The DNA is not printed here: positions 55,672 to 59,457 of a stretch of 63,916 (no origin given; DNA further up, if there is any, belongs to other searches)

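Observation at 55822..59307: Recursively nested ('matryoshka') repeat architecture in the giant surface protein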

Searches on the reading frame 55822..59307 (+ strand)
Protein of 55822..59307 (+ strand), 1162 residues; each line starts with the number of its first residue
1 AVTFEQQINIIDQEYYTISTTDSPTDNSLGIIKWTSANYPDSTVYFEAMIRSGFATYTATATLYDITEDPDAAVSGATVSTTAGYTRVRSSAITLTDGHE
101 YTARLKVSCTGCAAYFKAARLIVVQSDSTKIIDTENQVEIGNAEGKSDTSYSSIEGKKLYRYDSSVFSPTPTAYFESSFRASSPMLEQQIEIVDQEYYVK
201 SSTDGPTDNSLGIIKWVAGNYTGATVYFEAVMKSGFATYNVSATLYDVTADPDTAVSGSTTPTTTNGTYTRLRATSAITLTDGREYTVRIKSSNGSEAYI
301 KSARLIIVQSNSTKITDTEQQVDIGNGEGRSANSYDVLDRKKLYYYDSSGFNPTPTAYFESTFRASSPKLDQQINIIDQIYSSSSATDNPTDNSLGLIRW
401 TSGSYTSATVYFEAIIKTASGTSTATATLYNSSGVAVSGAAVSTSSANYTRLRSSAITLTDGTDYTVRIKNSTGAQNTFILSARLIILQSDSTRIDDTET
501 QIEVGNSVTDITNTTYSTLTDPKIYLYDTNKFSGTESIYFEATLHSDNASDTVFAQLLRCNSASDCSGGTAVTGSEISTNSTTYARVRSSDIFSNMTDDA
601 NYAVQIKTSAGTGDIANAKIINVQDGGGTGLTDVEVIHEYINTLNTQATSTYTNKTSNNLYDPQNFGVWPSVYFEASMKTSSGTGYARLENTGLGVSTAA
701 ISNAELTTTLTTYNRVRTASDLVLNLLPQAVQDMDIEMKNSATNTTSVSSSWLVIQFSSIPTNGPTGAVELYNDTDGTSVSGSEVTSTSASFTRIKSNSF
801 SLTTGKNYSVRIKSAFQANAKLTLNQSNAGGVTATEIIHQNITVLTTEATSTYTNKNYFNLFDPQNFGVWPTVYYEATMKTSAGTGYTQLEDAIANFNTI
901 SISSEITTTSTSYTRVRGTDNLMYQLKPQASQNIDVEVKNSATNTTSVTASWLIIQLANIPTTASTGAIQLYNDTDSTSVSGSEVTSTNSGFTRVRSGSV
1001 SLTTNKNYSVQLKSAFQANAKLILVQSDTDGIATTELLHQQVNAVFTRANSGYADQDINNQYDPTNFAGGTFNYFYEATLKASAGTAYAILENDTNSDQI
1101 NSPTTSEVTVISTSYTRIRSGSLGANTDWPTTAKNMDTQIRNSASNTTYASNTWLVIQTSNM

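Call 41: predict_structure(alignment_id=A1)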
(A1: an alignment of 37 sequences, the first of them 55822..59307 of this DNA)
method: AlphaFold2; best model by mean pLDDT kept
length: 1162 residues; sequences in the alignment: 37
mean_pLDDT: 63.7   pTM: 0.53
mean pLDDT of the five models: 63.7, 62.1, 61.7, 60.0, 59.0
residues with pLDDT >= 90: 380; 70-90: 204; 50-70: 73; < 50: 505
segments of 3 or more residues with pLDDT < 50: 22-25, 129-186, 202-208, 312-364, 765-768, 779-806, 814-1077, 1079-1162
pLDDT, mean of each block of 10 residues (from residue 1): 69 64 55 76 87 76 85 89 83 87 78 75 69 37 29 27 32 25 48 73 47 70 79 76 85 84 77 85 85 78 80 39 27 29 39 39 67 96 97 97 97 97 97 98 97 98 98 95 98 95 96 97 97 97 98 98 92 98 98 98 98 98 95 97 96 94 93 98 97 76 97 96 89 96 95 96 59 53 38 35 49 44 40 32 30 28 31 25 30 28 26 24 27 26 30 27 28 27 25 25 27 27 28 25 23 26 28 40 46 32 32 42 33 33 39 32 26
secondary structure, 60 per line:
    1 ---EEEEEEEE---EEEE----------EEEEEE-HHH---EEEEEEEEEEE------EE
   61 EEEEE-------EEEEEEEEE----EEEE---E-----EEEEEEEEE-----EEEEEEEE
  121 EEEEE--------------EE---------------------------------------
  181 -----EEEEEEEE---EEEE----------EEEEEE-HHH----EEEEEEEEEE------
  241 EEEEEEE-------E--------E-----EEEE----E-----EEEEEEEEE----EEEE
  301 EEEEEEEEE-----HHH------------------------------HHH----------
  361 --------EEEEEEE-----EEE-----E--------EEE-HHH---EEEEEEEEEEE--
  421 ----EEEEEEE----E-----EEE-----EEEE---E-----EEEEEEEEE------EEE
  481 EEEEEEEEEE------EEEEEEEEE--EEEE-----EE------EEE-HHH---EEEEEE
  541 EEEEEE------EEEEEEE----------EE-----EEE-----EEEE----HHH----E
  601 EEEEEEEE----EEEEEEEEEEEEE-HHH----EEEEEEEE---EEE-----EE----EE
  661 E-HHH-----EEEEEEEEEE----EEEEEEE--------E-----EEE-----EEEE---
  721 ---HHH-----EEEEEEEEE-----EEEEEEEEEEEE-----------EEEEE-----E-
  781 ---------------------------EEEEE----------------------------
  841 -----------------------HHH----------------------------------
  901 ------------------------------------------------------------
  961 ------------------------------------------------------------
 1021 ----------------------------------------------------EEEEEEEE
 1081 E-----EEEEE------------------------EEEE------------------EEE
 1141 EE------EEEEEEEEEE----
elements in order (helices of 4 or more, strands of 3 or more residues): E4-11 E15-18 E29-34 E42-52 E59-65 E73-81 E86-89 E99-107 E113-125 E186-193 E197-200 E211-216 E225-234 E241-247 E270-273 E284-292 E297-309 E369-375 E381-383 E398-400 E408-418 E425-431 E442-444 E450-453 E463-471 E478-490 E497-505 E508-511 E525-527 E535-546 E553-559 E577-579 E585-588 E600-608 E613-625 E634-641 E645-647 E659-661 E671-680 E685-691 E706-708 E714-717 E732-740 E746-757 E769-773 E808-812 E1073-1081 E1087-1091 E1116-1119 E1138-1142 E1149-1158

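Call 44: fold_search(model_id=the predicted structure, library=pdb)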
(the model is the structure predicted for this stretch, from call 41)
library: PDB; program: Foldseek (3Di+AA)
matches with E <= 10: 1186; with E <= 0.001: 18
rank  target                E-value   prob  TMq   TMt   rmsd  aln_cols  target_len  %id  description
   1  6a48                  3.0e-06  0.97  0.09  0.14  31.3       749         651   10  Crystal structure of reelin N-terminal region (released 2019-06-19)
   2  8w7n                  1.5e-05  0.90  0.08  0.09  32.0       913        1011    6  Crystal structure of the in-cell Cry1Aa purified from Bacillus thuringiensis (released 2024-03-06)
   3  4zch_B                2.7e-05  0.98  0.09  0.19  23.3       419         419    9  Single-chain human APRIL-BAFF-BAFF Heterotrimer (released 2015-05-13)
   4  7kwb_A                4.8e-05  0.95  0.07  0.16  24.5       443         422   10  Surface glycan-binding protein B from Bacteroides thetaiotaomicron (released 2021-02-17)
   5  9h9a                  5.3e-05  0.63  0.07  0.07  39.6       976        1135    7  native structure of the full-length pesticidal protein Cry8Ba2, from crystals formed in vivo (form 1) (released 2025-12-03)
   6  9h99                  5.6e-05  0.84  0.08  0.09  31.4       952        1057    7  Native structure of the full-length pesticidal protein Cry1Ca18 at pH7, from crystals formed in vivo (released 2025-11-12)
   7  4zch_A                6.1e-05  0.91  0.08  0.17  22.1       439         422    9  Single-chain human APRIL-BAFF-BAFF Heterotrimer (released 2015-05-13)
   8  4w8j                  8.1e-05  0.72  0.08  0.09  30.8       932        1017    7  Structure of the full-length insecticidal protein Cry1Ac reveals intriguing details of toxin packaging into in vivo form (released 2014-09-17)
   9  9qxq                  1.6e-04  0.66  0.08  0.08  31.4       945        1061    7  native structure of full-length pesticidal protein Cry1Ca18 at pH9, from crystals formed in vivo (released 2026-02-11)
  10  7kwb_B                2.0e-04  0.98  0.07  0.18  20.2       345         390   10  Surface glycan-binding protein B from Bacteroides thetaiotaomicron (released 2021-02-17)
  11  7vrp_J                3.4e-04  0.96  0.09  0.21  18.1       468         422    7  Structure of infectious bursal disease virus Gx strain (released 2022-03-30)
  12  1a6c                  3.4e-04  0.72  0.08  0.14  19.2       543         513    7  STRUCTURE OF TOBACCO RINGSPOT VIRUS (released 1998-07-15)
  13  4xup_D                3.6e-04  1.00  0.08  0.22  17.0       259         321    8  Structure of the N-terminal CBM22-1-CBM22-2 tandem domain from Paenibacillus barcinonensis Xyn10C (released 2015-06-03)
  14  7vrp_F                3.9e-04  0.96  0.09  0.22  18.4       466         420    9  Structure of infectious bursal disease virus Gx strain (released 2022-03-30)
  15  4xup_F                4.8e-04  0.99  0.08  0.22  20.5       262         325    8  Structure of the N-terminal CBM22-1-CBM22-2 tandem domain from Paenibacillus barcinonensis Xyn10C (released 2015-06-03)
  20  2df7_E                1.3e-03  0.90  0.09  0.22  18.2       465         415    7  Crystal structure of infectious bursal disease virus VP2 subviral particle (released 2006-06-27)
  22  7vrp_C                2.0e-03  0.84  0.09  0.21  18.7       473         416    9  Structure of infectious bursal disease virus Gx strain (released 2022-03-30)
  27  7vrp_I                2.2e-03  0.84  0.09  0.21  19.5       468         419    8  Structure of infectious bursal disease virus Gx strain (released 2022-03-30)
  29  2df7_N                2.7e-03  0.77  0.09  0.21  17.3       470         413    8  Crystal structure of infectious bursal disease virus VP2 subviral particle (released 2006-06-27)
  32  2df7_H                2.8e-03  0.97  0.09  0.23  20.6       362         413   12  Crystal structure of infectious bursal disease virus VP2 subviral particle (released 2006-06-27)
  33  7vrp_A                2.8e-03  0.94  0.09  0.22  20.2       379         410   11  Structure of infectious bursal disease virus Gx strain (released 2022-03-30)
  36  4ind_A                2.9e-03  0.57  0.08  0.19  21.9       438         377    8  The Triple Jelly Roll Fold and Turret Assembly in an Archaeal Virus (released 2013-01-23)
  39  2df7_S                4.1e-03  0.18  0.05  0.11  32.5       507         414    8  Crystal structure of infectious bursal disease virus VP2 subviral particle (released 2006-06-27)
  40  2df7_A                4.3e-03  0.92  0.09  0.22  21.3       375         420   12  Crystal structure of infectious bursal disease virus VP2 subviral particle (released 2006-06-27)
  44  2df7_L                4.7e-03  0.63  0.09  0.20  18.4       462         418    7  Crystal structure of infectious bursal disease virus VP2 subviral particle (released 2006-06-27)
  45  2df7_J                5.0e-03  0.69  0.08  0.20  17.5       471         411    8  Crystal structure of infectious bursal disease virus VP2 subviral particle (released 2006-06-27)
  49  2df7_K                5.7e-03  0.94  0.09  0.22  20.3       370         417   13  Crystal structure of infectious bursal disease virus VP2 subviral particle (released 2006-06-27)
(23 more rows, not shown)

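Call 45: search_protein_representatives(protein=window:55822-59307:+)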
Query: 1162 residues. Proteins with E-value up to 0.001 (for the whole library): 638; up to 1e-10: 384; up to 1e-30: 142. The best 150 are listed.
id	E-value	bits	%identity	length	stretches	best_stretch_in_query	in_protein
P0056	0.0e+00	2459.6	100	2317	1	1-1162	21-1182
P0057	0.0e+00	1136.8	42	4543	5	298-1091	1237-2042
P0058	0.0e+00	1086.4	44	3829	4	113-1161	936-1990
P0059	3.5e-282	955.6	46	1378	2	117-1162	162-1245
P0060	5.7e-261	885.3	43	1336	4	300-1095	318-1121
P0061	8.0e-258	874.9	44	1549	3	293-1074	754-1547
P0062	2.5e-249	846.8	47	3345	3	342-1161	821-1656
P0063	9.6e-229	778.6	43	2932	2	114-1161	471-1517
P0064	2.7e-208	711.0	45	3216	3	4-620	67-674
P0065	7.1e-206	702.9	41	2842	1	4-1162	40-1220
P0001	1.0e-191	656.0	61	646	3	286-577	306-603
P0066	7.5e-174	596.9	45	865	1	275-1117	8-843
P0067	3.8e-160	551.6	47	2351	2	332-983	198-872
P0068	1.4e-159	549.6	44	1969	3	184-886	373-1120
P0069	2.5e-156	538.9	46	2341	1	177-963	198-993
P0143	5.4e-42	160.4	40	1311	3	482-667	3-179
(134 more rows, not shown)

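Call 49: find_homologous_proteins(query=window:55822-59307:+, max_evalue=1e-20)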
Query window:55822-59307:+ (1162 aa): 103 proteins with E <= 1e-20 among 8000 candidates.
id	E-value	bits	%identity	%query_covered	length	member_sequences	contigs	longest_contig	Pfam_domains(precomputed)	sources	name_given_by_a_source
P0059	1.1e-281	956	43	100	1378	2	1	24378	-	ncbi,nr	ncbi:hypothetical protein KJ918_00510, partial [Patescibacteria group bacterium]|nr:hypothetical pro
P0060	1.8e-260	885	41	99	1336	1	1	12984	PF25788.3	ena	-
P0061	2.5e-257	875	42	92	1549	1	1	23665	PF05036.19,PF10102.15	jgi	jgi:hypothetical protein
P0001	3.3e-191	656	54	50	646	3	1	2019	-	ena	-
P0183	8.5e-179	615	47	68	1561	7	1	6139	PF13385.14,PF10102.15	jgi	-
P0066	2.4e-173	597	42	73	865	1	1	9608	-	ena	-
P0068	4.5e-159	550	40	66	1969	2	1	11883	PF13385.14,PF10102.15,PF02210.32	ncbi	ncbi:MAG: DUF2341 domain-containing protein [Candidatus Sifarchaeia archaeon]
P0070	4.3e-154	533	46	61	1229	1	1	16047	-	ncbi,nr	ncbi:hypothetical protein HY405_01715 [Candidatus Microgenomates bacterium]|nr:hypothetical protein 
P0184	1.4e-151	525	42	69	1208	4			PF10102.15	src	-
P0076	1.3e-134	469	39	66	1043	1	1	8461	PF10102.15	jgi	jgi:hypothetical protein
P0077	2.8e-132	461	40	68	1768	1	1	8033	PF13385.14,PF10102.15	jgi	jgi:hypothetical protein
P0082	1.4e-119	419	36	70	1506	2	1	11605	PF19077.7,PF17936.8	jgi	-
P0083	9.2e-101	357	48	32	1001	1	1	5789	-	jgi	-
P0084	6.2e-95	337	37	33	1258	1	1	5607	-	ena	-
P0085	2.3e-89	319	32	68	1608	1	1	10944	PF13632.13,PF10111.15,PF13506.14,PF13641.13,PF13551.13,PF01527.27,PF13518.13,PF02796.22,PF00535.33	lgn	-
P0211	2.5e-45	173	46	15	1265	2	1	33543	PF27237.1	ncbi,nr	ncbi:MAG: hypothetical protein Q7S09_01665 [bacterium]|nr:hypothetical protein [bacterium]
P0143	1.7e-41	160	38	27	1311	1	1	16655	PF25788.3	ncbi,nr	ncbi:hypothetical protein MUP32_01445, partial [Candidatus Microgenomates bacterium]|nr:hypothetical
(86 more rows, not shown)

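Call 72: search_protein_families(library=pfam, proteins=[P0060, P0143, P0211, P0061, P0183], max_evalue=0.01)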
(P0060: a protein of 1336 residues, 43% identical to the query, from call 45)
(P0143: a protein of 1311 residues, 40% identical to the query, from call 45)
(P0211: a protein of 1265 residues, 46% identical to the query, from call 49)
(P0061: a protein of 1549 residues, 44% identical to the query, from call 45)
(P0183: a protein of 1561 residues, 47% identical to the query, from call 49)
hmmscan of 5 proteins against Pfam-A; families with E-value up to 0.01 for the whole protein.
P0060 (1336 aa): 1 family
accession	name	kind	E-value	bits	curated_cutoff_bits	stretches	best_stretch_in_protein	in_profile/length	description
PF25788.1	Ig_Rha78A_N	-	1.3e-05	25.9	27.4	1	1206-1309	11-99/105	Rha78A-like, N-terminal immunoglobulin domain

P0143 (1311 aa): 1 family
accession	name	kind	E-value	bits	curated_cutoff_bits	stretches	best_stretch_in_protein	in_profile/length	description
PF25788.1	Ig_Rha78A_N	-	3.8e-06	27.5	27.4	1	1182-1280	10-95/105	Rha78A-like, N-terminal immunoglobulin domain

P0211 (1265 aa): 0 families

P0061 (1549 aa): 3 families
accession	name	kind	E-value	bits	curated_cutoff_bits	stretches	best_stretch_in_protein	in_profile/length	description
PF10102.14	DUF2341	-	2.4e-29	102.1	23.4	1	51-132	1-83/84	Domain of unknown function (DUF2341)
PF05036.18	SPOR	-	1.4e-05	25.8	21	0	526-559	20-51/76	SPOR domain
PF15590.11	Imm27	-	0.0047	17.2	27.3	0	638-655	48-65/67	Immunity protein 27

P0183 (1561 aa): 3 families
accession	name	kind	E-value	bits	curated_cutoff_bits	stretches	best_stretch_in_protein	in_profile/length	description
PF13385.13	Laminin_G_3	-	1.5e-26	93.8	27.6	1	1201-1363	1-151/151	Concanavalin A-like lectin/glucanases superfamily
PF10102.14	DUF2341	-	6e-16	59.1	23.4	1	106-186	1-83/84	Domain of unknown function (DUF2341)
PF02210.31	Laminin_G_2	-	0.0027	18.6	22.9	0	1254-1333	22-97/126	Laminin G domain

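Call 88: find_encoding_contigs(protein=P0061, flank=4000, max_places=2)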
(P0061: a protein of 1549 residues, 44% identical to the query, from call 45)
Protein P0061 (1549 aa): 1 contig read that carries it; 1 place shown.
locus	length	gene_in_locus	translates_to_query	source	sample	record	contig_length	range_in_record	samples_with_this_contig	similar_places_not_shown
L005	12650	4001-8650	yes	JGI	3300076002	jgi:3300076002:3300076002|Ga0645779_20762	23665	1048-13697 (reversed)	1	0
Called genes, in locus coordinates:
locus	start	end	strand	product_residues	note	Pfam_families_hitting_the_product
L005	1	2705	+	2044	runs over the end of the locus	PF13884:Peptidase_S74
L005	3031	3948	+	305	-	-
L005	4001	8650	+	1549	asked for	PF10102:DUF2341, PF05036:SPOR (faint)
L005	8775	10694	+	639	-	PF13385:Laminin_G_3, PF10102:DUF2341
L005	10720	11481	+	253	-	PF13385:Laminin_G_3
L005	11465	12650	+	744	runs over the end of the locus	?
